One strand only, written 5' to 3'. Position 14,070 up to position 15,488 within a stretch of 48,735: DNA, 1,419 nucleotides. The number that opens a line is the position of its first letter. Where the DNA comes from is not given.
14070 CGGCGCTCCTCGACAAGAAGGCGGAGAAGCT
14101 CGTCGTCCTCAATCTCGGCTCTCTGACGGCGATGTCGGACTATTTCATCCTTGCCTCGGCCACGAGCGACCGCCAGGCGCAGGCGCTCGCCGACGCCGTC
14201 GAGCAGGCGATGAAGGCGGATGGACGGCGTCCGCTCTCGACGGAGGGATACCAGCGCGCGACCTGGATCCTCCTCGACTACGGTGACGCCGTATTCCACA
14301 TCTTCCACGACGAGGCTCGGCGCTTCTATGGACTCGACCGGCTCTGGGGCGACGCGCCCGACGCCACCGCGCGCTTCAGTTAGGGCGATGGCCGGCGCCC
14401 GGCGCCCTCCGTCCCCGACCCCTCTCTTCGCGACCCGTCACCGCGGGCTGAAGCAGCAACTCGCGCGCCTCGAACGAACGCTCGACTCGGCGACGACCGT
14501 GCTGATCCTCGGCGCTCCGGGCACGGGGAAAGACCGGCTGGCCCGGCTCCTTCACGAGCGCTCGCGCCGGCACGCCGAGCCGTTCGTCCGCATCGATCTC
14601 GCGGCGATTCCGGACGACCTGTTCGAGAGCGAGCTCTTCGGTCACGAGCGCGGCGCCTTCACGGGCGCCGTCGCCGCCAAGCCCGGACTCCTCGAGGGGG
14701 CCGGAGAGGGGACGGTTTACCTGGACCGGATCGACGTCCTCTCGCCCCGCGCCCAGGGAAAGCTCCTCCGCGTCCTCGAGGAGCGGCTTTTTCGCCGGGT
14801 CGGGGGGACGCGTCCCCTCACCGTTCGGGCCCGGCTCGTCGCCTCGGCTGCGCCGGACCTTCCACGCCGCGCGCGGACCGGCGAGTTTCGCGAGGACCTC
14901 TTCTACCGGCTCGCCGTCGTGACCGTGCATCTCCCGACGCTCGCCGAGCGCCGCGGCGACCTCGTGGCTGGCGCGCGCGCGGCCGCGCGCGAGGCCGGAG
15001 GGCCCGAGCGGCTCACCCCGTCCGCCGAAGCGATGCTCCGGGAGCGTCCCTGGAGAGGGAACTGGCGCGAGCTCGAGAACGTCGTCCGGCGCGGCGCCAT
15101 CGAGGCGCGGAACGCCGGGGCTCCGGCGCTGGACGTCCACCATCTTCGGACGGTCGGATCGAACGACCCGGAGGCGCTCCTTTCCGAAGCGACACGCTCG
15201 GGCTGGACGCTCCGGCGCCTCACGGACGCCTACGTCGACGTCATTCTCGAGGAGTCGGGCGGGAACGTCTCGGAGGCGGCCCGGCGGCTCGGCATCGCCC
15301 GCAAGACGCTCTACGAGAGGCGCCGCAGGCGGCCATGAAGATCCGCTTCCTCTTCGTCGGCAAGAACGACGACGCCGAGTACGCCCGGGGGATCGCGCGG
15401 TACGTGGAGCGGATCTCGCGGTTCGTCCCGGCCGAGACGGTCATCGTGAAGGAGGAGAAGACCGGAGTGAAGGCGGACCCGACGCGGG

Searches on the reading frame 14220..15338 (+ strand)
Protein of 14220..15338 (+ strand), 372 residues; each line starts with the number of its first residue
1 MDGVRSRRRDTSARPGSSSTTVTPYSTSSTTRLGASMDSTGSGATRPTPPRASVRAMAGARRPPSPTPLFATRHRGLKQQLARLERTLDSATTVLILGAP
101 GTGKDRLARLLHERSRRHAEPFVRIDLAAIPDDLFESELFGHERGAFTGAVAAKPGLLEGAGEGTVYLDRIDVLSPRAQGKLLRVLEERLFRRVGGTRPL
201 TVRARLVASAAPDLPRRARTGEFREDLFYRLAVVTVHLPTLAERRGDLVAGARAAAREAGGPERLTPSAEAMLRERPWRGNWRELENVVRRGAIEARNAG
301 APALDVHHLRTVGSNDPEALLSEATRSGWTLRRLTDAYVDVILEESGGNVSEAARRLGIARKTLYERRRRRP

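Call 35: search_protein_families(library=pfam, proteins=[window:14220-15338:+], max_evalue=0.00001)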
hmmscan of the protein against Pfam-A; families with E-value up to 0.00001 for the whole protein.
window:14220-15338:+ (372 aa): 5 families
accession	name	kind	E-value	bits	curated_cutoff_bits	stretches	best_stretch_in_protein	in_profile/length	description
PF00158.32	Sigma54_activat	-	1e-53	181.9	20.2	1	73-236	4-167/168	Sigma-54 interaction domain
PF14532.12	Sigma54_activ_2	-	5.1e-18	66.1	25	1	83-241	13-138/138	Sigma-54 interaction domain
PF02954.25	HTH_8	-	1.3e-09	38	22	1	342-370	13-41/42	Bacterial regulatory protein, Fis family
PF25601.1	AAA_lid_14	-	1.5e-07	31.6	27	1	255-310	19-71/87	AAA+ ATPase lid domain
PF07728.20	AAA_5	-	1.6e-06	28.6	22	1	94-206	2-117/139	AAA domain (dynein-related subfamily)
